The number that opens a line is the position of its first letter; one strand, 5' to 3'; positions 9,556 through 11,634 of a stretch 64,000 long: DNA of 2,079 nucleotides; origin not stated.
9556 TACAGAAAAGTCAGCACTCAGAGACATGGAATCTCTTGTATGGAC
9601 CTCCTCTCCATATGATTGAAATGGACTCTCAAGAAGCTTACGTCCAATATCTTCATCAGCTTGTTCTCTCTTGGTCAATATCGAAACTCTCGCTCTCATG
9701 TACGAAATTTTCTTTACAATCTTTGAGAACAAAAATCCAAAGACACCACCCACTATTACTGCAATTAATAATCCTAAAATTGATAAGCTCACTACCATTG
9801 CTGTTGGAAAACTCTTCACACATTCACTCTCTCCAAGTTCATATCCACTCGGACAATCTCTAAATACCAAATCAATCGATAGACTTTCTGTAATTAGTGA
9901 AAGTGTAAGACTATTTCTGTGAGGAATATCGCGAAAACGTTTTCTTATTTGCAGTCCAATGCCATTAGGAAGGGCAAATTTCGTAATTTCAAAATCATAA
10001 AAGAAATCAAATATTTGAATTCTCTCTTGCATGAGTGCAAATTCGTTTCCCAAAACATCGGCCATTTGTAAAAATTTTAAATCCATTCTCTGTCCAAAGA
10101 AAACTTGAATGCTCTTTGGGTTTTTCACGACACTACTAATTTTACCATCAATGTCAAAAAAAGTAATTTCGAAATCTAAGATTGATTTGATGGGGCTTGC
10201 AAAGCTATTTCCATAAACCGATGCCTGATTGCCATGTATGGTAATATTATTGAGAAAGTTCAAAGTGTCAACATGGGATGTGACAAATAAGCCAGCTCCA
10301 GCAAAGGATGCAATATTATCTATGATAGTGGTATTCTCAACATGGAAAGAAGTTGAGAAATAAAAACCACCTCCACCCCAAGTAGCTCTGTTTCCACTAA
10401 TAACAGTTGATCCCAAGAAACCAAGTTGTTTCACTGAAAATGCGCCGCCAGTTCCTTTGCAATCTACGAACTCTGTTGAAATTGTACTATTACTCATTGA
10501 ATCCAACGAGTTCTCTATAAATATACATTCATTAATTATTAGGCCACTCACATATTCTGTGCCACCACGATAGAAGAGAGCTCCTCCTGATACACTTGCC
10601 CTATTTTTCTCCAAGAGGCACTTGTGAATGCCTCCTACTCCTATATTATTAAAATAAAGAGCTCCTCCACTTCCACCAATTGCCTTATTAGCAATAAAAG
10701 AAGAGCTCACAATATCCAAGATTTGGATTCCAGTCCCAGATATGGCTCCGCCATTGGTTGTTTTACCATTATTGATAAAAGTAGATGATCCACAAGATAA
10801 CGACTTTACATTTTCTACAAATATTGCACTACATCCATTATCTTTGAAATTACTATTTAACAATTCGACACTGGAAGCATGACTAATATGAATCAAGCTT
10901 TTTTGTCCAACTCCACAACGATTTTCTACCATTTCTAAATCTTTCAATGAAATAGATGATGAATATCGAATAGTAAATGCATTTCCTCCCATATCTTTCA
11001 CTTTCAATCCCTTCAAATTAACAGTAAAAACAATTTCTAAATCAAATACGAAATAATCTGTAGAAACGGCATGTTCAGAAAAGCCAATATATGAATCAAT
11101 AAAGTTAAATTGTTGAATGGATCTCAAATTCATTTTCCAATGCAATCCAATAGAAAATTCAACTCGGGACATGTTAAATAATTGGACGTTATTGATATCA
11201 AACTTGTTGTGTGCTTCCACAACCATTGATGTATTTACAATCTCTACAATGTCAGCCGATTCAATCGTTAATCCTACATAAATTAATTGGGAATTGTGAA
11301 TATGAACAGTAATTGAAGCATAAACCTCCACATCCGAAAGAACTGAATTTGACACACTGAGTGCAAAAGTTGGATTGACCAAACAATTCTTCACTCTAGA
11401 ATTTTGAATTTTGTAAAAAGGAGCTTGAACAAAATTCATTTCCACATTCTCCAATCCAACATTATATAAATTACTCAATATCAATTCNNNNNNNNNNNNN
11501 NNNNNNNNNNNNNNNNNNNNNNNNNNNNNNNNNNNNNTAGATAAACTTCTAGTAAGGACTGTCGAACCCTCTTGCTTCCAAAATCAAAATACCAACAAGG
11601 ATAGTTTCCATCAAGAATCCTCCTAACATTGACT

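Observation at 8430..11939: Receptor kinase whose ectodomain is a Chlamydia-PMP-type beta-helix repeat array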

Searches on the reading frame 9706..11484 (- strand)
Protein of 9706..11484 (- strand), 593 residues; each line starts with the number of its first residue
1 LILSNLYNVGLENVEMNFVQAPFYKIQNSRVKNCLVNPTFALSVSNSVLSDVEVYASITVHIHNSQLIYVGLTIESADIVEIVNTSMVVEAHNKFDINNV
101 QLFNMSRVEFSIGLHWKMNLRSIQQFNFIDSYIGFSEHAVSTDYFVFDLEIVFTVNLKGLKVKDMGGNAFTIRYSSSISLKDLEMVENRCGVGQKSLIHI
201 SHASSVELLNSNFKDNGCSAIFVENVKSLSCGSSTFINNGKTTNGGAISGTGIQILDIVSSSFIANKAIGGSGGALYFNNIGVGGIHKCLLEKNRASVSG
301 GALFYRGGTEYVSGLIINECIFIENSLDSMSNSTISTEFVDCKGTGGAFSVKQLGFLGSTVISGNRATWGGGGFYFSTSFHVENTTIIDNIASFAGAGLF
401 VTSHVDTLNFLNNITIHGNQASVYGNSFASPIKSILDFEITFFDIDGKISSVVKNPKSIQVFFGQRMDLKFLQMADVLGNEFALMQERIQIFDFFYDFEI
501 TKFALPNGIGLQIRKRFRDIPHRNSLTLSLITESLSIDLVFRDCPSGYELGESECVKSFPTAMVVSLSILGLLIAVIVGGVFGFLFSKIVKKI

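Call 8: search_protein_families(library=ncbifam, proteins=[window:9802-11484:-], max_evalue=10)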
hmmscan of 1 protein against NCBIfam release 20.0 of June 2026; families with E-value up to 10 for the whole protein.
seq(561 aa): 1 family
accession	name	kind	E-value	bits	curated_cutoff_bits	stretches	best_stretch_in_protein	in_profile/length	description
TIGR01376.1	POMP_repeat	repeat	0.00011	21.8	15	2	235-255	6-27/28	polymorphic outer membrane protein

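Call 9: find_homologous_proteins(query=window:9706-11484:-, max_evalue=0.001)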
Query seq(593 aa) (593 aa): 1 proteins with E <= 0.001 among 8000 candidates.
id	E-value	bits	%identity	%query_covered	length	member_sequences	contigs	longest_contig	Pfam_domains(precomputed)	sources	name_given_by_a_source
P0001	0.0e+0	1284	99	100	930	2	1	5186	PF07714.24,PF00069.32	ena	-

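Call 12: find_encoding_contigs(protein=P0001, flank=10000)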
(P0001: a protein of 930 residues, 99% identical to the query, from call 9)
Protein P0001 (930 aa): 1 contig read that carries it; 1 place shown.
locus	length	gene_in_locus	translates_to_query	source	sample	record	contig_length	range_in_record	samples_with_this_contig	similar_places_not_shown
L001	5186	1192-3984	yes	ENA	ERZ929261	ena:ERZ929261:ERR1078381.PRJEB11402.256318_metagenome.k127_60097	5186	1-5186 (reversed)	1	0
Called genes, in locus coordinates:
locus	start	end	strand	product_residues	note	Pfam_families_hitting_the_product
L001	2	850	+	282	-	?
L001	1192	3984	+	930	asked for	PF00069:Pkinase, PF07714:PK_Tyr_Ser-Thr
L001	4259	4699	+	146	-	PF00069:Pkinase (weak), PF07714:PK_Tyr_Ser-Thr (weak)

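Call 26: predict_structure(protein=window:9802-11484:-)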
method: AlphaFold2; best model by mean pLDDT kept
length: 561 residues; sequences in the alignment: 1
mean_pLDDT: 34.6   pTM: 0.26
mean pLDDT of the five models: 34.6, 29.6, 27.5, 26.4, 25.8
residues with pLDDT >= 90: 0; 70-90: 0; 50-70: 0; < 50: 561
segments of 3 or more residues with pLDDT < 50: 1-561
pLDDT, mean of each block of 10 residues (from residue 1): 25 33 35 37 36 44 42 34 26 33 39 42 33 39 42 38 30 33 36 39 43 39 44 32 23 35 33 34 33 30 31 30 29 29 32 30 32 33 32 34 32 31 32 29 28 33 34 33 38 41 40 42 38 38 38 39 31
secondary structure, 60 per line:
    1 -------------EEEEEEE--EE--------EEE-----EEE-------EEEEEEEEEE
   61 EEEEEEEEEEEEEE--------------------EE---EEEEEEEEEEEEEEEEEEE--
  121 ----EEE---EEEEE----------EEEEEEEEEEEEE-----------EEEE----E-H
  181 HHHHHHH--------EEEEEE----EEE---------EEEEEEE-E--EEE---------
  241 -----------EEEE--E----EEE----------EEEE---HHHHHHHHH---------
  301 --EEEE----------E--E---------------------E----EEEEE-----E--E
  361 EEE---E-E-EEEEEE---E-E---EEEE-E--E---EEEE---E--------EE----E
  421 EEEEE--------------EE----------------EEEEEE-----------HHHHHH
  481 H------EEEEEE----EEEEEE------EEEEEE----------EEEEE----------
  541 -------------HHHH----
elements in order: E14-20 E33-35 E41-43 E51-74 E100-118 E125-127 E131-135 E146-158 E170-173 H180-187 E196-201 E206-208 E218-224 E229-231 E252-255 E263-265 E276-279 H283-291 E303-306 E347-351 E360-363 E371-376 E386-389 E398-401 E420-425 E458-463 H475-481 E488-493 E498-503 E510-515 E526-530 H554-557

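Call 27: search_protein_families(library=pfam, proteins=[L001:2-850:+], max_evalue=0.01)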
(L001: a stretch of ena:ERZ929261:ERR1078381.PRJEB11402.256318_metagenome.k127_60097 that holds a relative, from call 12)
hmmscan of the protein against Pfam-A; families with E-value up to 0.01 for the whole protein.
L001:2-850:+ (282 aa): 1 family
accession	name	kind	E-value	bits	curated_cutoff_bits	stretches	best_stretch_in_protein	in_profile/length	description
PF04030.19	ALO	-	3.4e-81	273.2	23.1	1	10-279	1-257/258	D-arabinono-1,4-lactone oxidase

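Call 32: search_solved_structures(query=window:9802-11484:-, max_evalue=10, show_alignments=2)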
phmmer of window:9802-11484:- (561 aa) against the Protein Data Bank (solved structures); distinct sequences matched with E-value up to 10: 1.
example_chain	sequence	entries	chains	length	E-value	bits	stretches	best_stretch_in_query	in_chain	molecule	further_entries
9ymk_L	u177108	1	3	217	0.7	11.9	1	334-431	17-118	RVz20_wk72_08 light chain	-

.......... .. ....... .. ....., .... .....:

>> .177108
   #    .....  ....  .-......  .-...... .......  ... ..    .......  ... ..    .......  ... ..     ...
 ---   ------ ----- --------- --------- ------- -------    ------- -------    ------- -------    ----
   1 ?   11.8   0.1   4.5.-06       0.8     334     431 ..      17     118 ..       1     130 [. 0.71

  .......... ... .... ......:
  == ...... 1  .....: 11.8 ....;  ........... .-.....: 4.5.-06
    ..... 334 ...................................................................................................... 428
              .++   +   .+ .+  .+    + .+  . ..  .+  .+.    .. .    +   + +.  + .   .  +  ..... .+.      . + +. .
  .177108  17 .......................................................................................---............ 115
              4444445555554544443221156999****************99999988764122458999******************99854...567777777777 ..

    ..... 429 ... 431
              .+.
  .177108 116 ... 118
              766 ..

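Call 37: search_protein_representatives(protein=window:9802-11484:-)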
Query: 561 residues. Proteins with E-value up to 0.001 (for the whole library): 350; up to 1e-10: 18; up to 1e-30: 1. The best 150 are listed.
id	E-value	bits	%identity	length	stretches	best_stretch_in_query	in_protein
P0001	0.0e+00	1222.4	99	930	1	1-561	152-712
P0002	5.9e-30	121.1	24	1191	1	10-560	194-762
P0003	2.5e-25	105.8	31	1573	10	208-406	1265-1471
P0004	2.8e-24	102.4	28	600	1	42-560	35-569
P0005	2.2e-20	89.5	26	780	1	9-524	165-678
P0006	4.1e-19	85.3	29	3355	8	198-329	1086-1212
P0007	3.2e-16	75.8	31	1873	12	321-434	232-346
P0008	1.0e-14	70.9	30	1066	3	231-451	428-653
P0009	2.0e-14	69.9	32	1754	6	242-329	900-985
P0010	3.8e-13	65.7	35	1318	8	347-427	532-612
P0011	4.0e-13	65.6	34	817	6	212-404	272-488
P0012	1.9e-11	60.1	35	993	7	321-429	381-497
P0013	2.2e-11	59.9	30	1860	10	322-437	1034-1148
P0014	2.7e-11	59.5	31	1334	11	166-306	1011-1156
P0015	3.1e-11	59.4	35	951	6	344-439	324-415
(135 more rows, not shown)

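Call 38: search_protein_families(library=pfam, proteins=[P0002, P0003, P0004, P0005, P0008, P0011, P0012, P0015], max_evalue=0.01)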
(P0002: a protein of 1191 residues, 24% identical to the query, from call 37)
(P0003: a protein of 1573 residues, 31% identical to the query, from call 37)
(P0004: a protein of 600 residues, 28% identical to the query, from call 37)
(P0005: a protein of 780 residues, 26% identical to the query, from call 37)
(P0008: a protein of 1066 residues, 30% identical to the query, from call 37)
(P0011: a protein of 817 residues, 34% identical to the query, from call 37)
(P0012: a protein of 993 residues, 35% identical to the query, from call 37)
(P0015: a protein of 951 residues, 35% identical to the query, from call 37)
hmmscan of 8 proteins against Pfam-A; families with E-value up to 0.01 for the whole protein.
P0002 (1191 aa): 5 families
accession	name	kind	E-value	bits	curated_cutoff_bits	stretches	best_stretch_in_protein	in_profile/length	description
PF07714.23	PK_Tyr_Ser-Thr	-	3.1e-51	174.6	23.1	2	881-1095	3-212/258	Protein tyrosine and serine/threonine kinase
PF00069.31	Pkinase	-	3.9e-51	174.4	31.7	1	881-1182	3-259/263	Protein kinase domain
PF02415.23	Chlam_PMP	-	7.6e-05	23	20.6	0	456-472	2-18/19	Chlamydia polymorphic membrane protein (Chlamydia_PMP) repeat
PF17667.7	Pkinase_fungal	-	0.00023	20.5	24.1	1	970-1064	275-375/387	Fungal protein kinase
PF03109.22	ABC1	-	0.00089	18.9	22.9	1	947-1039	141-226/244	ABC1 atypical kinase-like domain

P0003 (1573 aa): 3 families
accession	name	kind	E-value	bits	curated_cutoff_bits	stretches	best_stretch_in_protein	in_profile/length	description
PF02415.23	Chlam_PMP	-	1.1e-53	173.6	20.6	0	1532-1549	1-18/19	Chlamydia polymorphic membrane protein (Chlamydia_PMP) repeat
PF13229.12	Beta_helix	-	4.1e-42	143.9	25.9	9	389-564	2-158/158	Right handed beta helix region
PF22966.1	INTS7_C_plants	-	0.00012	22.2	27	0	1095-1123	7-35/172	Integrator complex subunit 7, C-terminal domain in plants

P0004 (600 aa): 3 families
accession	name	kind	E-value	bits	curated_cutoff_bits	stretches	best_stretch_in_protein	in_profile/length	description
PF13229.12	Beta_helix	-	1.6e-16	60.7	25.9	2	119-283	8-158/158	Right handed beta helix region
PF02415.23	Chlam_PMP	-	0.0039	17.7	20.6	0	281-295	2-16/19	Chlamydia polymorphic membrane protein (Chlamydia_PMP) repeat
PF05048.19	NosD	-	0.0059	16.5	23.6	1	167-377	19-198/212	Periplasmic copper-binding protein (NosD)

P0005 (780 aa): 2 families
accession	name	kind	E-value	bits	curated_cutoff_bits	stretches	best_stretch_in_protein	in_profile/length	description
PF02415.23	Chlam_PMP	-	1.6e-12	46.7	20.6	1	414-433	1-19/19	Chlamydia polymorphic membrane protein (Chlamydia_PMP) repeat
PF13229.12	Beta_helix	-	7.7e-06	26.1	25.9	1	270-445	23-158/158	Right handed beta helix region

P0008 (1066 aa): 1 family
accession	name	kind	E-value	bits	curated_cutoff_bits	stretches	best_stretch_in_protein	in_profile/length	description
PF02415.23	Chlam_PMP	-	5.4e-27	91.3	20.6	1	324-339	2-17/19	Chlamydia polymorphic membrane protein (Chlamydia_PMP) repeat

P0011 (817 aa): 2 families
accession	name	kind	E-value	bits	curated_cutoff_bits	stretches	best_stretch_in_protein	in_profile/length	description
PF02415.23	Chlam_PMP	-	1.5e-41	136.2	20.6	0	179-195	2-18/19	Chlamydia polymorphic membrane protein (Chlamydia_PMP) repeat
PF13229.12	Beta_helix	-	1.6e-23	83.5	25.9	5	620-776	12-149/158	Right handed beta helix region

P0012 (993 aa): 6 families
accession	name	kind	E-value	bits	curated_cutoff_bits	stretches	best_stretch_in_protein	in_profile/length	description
PF02415.23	Chlam_PMP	-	1.1e-49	161.3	20.6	3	234-250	2-18/19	Chlamydia polymorphic membrane protein (Chlamydia_PMP) repeat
PF13229.12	Beta_helix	-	1.7e-42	145.1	25.9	5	316-443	36-153/158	Right handed beta helix region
PF18962.6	Por_Secre_tail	-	3.4e-11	43.7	27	1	914-990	1-74/75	Secretion system C-terminal sorting domain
PF08803.17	ydhR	-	1.5e-05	25.3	27.1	0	660-683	38-61/96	Putative mono-oxygenase ydhR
PF17218.8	CBX7_C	-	0.0002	21.5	22.2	0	150-161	7-17/33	CBX family C-terminal motif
PF13860.13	FlgD_ig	-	0.0043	17.4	27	0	930-970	19-60/79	FlgD Ig-like domain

P0015 (951 aa): 3 families
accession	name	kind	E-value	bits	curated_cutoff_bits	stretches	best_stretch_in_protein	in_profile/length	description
PF02415.23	Chlam_PMP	-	3.4e-25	85.8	20.6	1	597-615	1-19/19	Chlamydia polymorphic membrane protein (Chlamydia_PMP) repeat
PF18962.6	Por_Secre_tail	-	5.3e-14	52.7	27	1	871-942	1-69/75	Secretion system C-terminal sorting domain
PF13585.12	CHU_C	-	3.9e-05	24.1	27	1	876-943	14-79/86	CHU_C Type IX secretion signal domain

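Call 43: list_cluster_members(proteins=[P0193, P0208, P0001])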
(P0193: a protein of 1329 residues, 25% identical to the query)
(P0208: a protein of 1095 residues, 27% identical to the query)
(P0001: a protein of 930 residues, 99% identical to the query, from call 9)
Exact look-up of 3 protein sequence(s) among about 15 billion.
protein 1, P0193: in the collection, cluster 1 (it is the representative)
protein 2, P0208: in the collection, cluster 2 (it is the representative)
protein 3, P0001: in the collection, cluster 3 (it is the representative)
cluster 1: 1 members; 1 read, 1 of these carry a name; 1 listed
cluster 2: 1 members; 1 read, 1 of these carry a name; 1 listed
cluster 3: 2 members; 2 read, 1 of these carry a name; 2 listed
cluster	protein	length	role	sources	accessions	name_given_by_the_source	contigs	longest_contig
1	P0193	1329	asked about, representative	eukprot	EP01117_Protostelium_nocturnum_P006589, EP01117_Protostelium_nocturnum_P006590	TRINITY_DN2373_c0_g2_i6.p1 TRINITY_DN2373_c0_g2~~TRINITY_DN2373_c0_g2_i6.p1 ORF ...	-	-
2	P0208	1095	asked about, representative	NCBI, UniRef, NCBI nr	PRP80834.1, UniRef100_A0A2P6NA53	polymorphic outer membrane protein [Planoprotostelium fungivorum] | Polymorphic outer membrane protein n=1 Tax=Planoprotostelium fungivorum TaxID=1890364 ...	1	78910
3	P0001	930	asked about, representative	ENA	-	-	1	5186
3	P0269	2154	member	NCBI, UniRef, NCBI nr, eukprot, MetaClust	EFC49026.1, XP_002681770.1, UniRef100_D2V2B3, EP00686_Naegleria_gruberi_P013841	tyrosine kinase [Naegleria gruberi] | Tyrosine kinase n=1 Tax=Naegleria gruberi TaxID=5762 RepID=D2V2B3_NAEGR | XP_002681770.1 tyrosine kinase [Naegleria gruberi strain NEG-M]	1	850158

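Call 46: search_protein_families(library=pfam, proteins=[P0269], max_evalue=0.001)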
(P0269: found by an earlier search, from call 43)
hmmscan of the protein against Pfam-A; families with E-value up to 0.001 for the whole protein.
P0269 (2154 aa): 6 families
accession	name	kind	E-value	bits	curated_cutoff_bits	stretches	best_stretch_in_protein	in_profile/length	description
PF00069.31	Pkinase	-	2.4e-48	165.3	31.7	1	651-865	3-205/263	Protein kinase domain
PF07714.23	PK_Tyr_Ser-Thr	-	4.2e-48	164.3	23.1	1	649-857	1-205/258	Protein tyrosine and serine/threonine kinase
PF13857.12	Ank_5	-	1.2e-09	38.8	27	1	2050-2104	4-56/56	Ankyrin repeats (many copies)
PF03109.22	ABC1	-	7.6e-07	29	22.9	1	684-810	113-227/244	ABC1 atypical kinase-like domain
PF00023.36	Ank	-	4.5e-05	24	21.1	1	2063-2094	3-32/33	Ankyrin repeat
PF17667.7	Pkinase_fungal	-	0.00026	20.3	24.1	1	741-827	276-369/387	Fungal protein kinase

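Call 52: list_cluster_members(proteins=[P0002, P0004, P0005, P0271, P0270, P0273, P0272])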
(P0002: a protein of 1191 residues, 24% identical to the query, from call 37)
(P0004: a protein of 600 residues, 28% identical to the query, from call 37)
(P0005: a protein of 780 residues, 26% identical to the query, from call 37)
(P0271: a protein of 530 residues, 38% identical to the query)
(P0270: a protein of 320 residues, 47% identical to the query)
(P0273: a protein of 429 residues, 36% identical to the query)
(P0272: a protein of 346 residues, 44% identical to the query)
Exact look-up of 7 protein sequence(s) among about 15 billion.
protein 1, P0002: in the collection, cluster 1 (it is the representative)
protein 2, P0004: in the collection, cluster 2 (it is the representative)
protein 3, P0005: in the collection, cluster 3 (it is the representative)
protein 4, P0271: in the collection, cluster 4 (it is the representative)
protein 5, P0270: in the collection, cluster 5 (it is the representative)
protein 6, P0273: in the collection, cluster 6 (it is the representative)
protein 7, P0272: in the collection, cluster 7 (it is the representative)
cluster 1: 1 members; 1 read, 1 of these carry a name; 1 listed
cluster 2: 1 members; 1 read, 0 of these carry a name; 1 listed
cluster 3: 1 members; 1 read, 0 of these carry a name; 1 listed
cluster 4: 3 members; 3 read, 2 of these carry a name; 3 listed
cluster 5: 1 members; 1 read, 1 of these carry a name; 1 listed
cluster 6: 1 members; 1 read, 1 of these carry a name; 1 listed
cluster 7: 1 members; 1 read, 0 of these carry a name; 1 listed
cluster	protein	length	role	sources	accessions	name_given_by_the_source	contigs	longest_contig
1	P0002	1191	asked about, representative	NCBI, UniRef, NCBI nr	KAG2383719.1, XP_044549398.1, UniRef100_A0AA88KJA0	hypothetical protein C9374_004390 [Naegleria lovaniensis] | Protein kinase domain-containing protein n=1 Tax=Naegleria lovaniensis TaxID=51637 ... | uncharacterized protein C9374_004390 [Naegleria lovaniensis]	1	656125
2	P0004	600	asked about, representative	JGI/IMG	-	-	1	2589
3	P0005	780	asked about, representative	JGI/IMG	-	-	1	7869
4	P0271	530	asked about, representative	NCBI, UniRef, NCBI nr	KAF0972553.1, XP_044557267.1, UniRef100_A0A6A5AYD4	hypothetical protein FDP41_009158 [Naegleria fowleri] | non-specific serine/threonine protein kinase n=1 Tax=Naegleria fowleri TaxID=5763 ... | uncharacterized protein FDP41_009158 [Naegleria fowleri]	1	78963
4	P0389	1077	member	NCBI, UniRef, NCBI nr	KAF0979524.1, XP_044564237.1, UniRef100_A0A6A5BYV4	hypothetical protein FDP41_001441 [Naegleria fowleri] | non-specific serine/threonine protein kinase n=1 Tax=Naegleria fowleri TaxID=5763 ... | uncharacterized protein FDP41_001441 [Naegleria fowleri]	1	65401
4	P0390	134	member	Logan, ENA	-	-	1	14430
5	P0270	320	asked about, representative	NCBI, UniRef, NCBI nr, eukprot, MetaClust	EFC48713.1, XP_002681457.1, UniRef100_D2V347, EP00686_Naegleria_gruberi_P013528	predicted protein [Naegleria gruberi] | non-specific serine/threonine protein kinase n=1 Tax=Naegleria gruberi TaxID=5762 ... | uncharacterized protein NAEGRDRAFT_30678 [Naegleria gruberi]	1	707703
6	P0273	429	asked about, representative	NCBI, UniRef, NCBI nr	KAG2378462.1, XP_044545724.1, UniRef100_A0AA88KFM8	hypothetical protein C9374_008101 [Naegleria lovaniensis] | non-specific serine/threonine protein kinase n=1 Tax=Naegleria lovaniensis TaxID=51637 ... | uncharacterized protein C9374_008101 [Naegleria lovaniensis]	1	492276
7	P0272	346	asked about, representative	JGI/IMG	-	-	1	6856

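Call 54: search_protein_families(library=pfam, proteins=[P0389], max_evalue=0.01)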
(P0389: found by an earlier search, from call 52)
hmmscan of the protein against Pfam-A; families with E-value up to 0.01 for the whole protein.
P0389 (1077 aa): 5 families
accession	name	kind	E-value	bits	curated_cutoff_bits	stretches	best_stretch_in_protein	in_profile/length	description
PF00069.31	Pkinase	-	1.8e-41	142.7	31.7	2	847-1067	77-259/263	Protein kinase domain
PF07714.23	PK_Tyr_Ser-Thr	-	7.2e-38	130.8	23.1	1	847-1069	80-258/258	Protein tyrosine and serine/threonine kinase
PF12330.14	Haspin_kinase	-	0.00017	21.2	25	0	896-932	228-257/364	Haspin like kinase domain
PF17667.7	Pkinase_fungal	-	0.00037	19.8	24.1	1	890-961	301-380/387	Fungal protein kinase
PF02415.23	Chlam_PMP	-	0.00053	20.4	20.6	0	470-485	2-18/19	Chlamydia polymorphic membrane protein (Chlamydia_PMP) repeat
